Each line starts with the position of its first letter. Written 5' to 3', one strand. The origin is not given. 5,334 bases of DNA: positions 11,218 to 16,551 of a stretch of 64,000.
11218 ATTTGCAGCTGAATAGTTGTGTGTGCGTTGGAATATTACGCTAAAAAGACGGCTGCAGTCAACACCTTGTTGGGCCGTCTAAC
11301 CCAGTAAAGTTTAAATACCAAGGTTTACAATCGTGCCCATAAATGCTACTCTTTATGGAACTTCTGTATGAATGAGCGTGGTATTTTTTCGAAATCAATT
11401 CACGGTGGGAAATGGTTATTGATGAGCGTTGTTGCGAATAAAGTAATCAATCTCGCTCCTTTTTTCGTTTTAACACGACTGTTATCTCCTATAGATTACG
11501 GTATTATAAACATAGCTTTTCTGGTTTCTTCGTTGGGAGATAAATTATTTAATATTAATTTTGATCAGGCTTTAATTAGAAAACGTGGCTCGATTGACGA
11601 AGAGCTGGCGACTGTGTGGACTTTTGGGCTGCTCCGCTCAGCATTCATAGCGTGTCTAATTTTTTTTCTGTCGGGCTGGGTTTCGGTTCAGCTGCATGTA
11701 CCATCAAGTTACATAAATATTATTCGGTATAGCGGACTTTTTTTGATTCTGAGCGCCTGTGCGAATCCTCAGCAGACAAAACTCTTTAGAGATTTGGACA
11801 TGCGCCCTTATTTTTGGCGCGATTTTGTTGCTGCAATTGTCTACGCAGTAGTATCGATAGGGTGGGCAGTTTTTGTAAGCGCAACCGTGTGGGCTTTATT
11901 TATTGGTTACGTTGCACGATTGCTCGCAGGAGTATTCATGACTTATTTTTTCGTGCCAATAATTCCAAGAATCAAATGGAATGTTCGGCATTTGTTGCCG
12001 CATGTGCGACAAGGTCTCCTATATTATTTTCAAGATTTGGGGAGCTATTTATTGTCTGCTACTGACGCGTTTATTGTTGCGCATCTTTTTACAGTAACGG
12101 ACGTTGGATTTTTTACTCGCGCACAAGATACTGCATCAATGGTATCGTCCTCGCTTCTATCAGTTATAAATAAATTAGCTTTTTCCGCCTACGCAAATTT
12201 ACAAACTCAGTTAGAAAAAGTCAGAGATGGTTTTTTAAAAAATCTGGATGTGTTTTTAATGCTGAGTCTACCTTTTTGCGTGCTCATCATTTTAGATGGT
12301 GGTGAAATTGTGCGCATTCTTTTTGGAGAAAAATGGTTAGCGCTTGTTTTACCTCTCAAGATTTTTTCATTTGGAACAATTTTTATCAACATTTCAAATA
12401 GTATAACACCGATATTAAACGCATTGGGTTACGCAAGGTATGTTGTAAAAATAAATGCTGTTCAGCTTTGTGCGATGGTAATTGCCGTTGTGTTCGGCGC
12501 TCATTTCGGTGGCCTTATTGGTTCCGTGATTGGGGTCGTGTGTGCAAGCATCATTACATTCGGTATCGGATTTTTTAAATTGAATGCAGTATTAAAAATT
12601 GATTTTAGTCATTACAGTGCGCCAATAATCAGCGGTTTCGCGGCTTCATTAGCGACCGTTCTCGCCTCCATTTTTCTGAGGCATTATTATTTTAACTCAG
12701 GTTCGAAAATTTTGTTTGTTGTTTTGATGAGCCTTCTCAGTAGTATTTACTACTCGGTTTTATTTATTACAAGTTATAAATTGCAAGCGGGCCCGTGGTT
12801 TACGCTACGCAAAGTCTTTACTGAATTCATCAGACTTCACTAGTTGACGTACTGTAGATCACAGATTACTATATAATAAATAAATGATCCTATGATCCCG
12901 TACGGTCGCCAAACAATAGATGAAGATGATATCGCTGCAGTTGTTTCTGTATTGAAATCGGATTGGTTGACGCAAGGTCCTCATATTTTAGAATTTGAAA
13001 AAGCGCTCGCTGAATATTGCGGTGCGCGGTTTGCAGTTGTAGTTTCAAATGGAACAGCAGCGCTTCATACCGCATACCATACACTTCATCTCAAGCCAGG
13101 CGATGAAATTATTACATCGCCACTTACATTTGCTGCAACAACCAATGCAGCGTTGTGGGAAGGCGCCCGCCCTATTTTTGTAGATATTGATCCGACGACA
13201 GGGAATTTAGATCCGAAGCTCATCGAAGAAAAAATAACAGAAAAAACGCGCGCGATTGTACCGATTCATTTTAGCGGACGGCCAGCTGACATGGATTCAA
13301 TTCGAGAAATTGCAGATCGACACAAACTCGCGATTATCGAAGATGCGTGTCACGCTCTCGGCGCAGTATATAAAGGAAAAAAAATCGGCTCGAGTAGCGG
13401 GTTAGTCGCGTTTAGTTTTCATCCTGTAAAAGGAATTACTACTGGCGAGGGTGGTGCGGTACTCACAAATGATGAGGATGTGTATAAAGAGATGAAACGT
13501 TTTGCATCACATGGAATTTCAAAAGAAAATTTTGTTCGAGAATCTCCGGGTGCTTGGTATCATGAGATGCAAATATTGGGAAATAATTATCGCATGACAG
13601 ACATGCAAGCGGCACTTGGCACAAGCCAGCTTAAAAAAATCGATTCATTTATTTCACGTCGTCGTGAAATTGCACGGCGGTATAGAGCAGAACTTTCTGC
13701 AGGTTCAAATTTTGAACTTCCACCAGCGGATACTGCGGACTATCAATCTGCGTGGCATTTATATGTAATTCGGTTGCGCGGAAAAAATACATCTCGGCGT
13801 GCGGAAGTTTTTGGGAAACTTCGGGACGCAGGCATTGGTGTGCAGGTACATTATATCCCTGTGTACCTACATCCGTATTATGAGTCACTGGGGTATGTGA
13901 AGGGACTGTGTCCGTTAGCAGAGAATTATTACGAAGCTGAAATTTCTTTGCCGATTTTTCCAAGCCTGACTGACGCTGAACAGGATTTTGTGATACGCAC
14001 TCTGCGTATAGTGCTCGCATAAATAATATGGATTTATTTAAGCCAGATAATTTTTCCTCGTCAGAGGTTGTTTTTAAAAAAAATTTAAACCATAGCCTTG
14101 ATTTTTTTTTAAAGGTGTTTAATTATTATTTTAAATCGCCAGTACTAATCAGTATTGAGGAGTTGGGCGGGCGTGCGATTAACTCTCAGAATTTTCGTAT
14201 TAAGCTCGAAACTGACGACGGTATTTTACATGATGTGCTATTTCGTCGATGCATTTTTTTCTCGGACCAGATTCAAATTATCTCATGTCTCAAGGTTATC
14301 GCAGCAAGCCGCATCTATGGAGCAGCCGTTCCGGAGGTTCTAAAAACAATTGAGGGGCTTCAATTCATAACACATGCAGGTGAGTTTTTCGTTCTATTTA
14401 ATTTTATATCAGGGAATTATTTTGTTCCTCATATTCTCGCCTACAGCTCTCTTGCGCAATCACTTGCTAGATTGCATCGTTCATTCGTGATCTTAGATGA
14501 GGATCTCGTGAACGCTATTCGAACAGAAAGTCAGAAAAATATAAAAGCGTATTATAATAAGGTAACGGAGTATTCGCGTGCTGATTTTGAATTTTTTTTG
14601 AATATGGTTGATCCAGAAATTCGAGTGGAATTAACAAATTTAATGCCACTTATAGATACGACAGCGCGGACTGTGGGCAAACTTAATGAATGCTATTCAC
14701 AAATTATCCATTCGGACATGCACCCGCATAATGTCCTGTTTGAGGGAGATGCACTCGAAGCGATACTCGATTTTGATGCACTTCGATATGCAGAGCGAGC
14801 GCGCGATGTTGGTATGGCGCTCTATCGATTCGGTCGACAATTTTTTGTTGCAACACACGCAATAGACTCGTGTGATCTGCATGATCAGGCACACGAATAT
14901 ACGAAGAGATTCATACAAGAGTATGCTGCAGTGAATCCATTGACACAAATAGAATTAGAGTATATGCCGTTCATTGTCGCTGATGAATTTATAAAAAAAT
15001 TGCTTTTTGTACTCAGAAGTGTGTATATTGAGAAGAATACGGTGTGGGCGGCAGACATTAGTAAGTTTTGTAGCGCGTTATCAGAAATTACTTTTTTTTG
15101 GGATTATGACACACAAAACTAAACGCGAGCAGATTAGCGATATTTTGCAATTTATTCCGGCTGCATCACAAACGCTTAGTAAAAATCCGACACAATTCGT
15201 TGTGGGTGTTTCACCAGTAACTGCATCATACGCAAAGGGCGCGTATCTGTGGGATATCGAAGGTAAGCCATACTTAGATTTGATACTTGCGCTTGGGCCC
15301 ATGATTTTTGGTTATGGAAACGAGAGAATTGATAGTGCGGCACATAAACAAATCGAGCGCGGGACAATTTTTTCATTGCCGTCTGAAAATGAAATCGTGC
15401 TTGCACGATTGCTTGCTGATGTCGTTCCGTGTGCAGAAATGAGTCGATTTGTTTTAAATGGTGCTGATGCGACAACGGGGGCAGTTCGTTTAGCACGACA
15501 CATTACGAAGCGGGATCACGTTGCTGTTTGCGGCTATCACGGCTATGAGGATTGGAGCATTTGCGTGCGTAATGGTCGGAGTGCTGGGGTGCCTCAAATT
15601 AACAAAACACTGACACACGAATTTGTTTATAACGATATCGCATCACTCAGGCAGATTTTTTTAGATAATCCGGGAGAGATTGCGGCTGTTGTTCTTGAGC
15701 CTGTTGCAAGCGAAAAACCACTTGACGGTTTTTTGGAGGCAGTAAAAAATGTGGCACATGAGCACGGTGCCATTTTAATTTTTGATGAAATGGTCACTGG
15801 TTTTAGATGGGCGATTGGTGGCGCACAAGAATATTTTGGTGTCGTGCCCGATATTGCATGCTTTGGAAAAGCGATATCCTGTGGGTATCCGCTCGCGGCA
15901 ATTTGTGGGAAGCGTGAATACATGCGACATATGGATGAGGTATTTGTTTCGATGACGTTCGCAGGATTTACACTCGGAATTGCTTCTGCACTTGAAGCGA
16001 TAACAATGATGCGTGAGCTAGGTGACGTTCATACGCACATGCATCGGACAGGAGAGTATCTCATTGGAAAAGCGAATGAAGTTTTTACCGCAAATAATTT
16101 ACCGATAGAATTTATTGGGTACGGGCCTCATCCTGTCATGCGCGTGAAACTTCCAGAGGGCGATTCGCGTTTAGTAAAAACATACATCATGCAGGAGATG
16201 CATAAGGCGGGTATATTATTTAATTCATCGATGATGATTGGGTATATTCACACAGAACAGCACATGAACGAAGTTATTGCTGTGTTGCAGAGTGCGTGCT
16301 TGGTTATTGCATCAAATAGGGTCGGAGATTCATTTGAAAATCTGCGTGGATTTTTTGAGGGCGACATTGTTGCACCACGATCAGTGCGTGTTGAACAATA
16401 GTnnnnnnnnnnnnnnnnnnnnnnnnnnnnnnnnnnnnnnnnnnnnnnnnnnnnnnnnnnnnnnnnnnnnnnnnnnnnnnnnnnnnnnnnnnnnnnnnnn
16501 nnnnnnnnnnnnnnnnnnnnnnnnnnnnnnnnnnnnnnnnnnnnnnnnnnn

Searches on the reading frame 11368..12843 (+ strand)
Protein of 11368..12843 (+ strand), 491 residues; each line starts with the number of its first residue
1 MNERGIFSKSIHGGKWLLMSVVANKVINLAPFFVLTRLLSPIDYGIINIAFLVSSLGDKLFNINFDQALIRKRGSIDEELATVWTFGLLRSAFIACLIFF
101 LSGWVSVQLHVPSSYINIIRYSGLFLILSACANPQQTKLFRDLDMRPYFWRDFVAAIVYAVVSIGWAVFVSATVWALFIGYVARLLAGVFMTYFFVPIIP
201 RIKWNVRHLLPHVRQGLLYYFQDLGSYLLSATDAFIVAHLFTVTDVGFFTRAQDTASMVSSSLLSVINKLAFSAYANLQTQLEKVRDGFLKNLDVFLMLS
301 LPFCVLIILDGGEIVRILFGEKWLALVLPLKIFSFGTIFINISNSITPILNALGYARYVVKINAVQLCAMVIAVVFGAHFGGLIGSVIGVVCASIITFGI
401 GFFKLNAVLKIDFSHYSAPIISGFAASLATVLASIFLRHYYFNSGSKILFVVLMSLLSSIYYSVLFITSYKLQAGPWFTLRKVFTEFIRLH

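Call 9: search_protein_families(library=pfam, proteins=[window:11368-12843:+], max_evalue=0.001)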
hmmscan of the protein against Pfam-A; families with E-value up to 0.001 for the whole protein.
window:11368-12843:+ (491 aa): 2 families
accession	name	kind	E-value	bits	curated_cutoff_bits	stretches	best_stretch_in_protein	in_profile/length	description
PF13440.11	Polysacc_synt_3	-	4.1e-53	180.9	23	1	34-327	1-292/293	Polysaccharide biosynthesis protein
PF01943.22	Polysacc_synt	-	4.8e-12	46.3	28.2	1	14-267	5-262/274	Polysaccharide biosynthesis protein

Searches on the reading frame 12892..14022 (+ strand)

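Call 9: search_protein_families(library=pfam, proteins=[window:12892-14022:+], max_evalue=0.001)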
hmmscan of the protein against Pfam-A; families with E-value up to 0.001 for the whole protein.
window:12892-14022:+ (376 aa): 5 families
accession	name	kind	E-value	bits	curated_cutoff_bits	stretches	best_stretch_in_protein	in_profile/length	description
PF01041.23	DegT_DnrJ_EryC1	-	2.5e-129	432.1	19.8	1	8-371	2-359/360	DegT/DnrJ/EryC1/StrS aminotransferase family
PF00155.27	Aminotran_1_2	-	3.6e-11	43.3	19.7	1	29-158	40-192/361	Aminotransferase class I and II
PF01212.27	Beta_elim_lyase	-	4.3e-10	39.8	27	1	29-272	31-269/288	Beta-eliminating lyase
PF01053.26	Cys_Met_Meta_PP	-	1.1e-06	28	27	1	30-205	52-226/381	Cys/Met metabolism PLP-dependent enzyme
PF00266.25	Aminotran_5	-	5.4e-06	26.1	21.5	1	36-157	49-181/371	Aminotransferase class-V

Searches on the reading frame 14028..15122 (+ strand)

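Call 9: search_protein_families(library=pfam, proteins=[window:14028-15122:+], max_evalue=0.001)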
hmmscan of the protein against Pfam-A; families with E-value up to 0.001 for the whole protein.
window:14028-15122:+ (364 aa): 1 family
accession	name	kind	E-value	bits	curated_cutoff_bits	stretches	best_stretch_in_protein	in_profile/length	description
PF01636.29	APH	-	5.3e-12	46.5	23.2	1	87-272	43-217/239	Phosphotransferase enzyme family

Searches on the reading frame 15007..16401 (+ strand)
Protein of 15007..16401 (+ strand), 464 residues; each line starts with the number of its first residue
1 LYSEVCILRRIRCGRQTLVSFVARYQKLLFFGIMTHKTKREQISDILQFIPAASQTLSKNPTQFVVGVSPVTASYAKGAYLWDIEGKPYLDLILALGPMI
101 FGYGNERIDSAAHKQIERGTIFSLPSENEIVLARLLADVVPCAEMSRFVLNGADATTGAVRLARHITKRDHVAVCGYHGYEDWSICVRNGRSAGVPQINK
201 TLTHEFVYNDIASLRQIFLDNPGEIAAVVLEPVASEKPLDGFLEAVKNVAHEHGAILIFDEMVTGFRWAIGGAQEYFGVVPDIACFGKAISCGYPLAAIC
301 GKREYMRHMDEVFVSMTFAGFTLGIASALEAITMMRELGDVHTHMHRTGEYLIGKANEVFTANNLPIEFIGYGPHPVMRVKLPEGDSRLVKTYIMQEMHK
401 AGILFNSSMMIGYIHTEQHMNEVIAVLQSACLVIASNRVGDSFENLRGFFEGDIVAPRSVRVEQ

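Call 9: search_protein_families(library=pfam, proteins=[window:15007-16401:+], max_evalue=0.001)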
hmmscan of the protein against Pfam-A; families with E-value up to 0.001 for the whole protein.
window:15007-16401:+ (464 aa): 1 family
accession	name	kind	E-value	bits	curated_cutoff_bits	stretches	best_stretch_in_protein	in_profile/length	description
PF00202.27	Aminotran_3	-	1.3e-40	139.8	30.5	1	71-358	11-328/403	Aminotransferase class-III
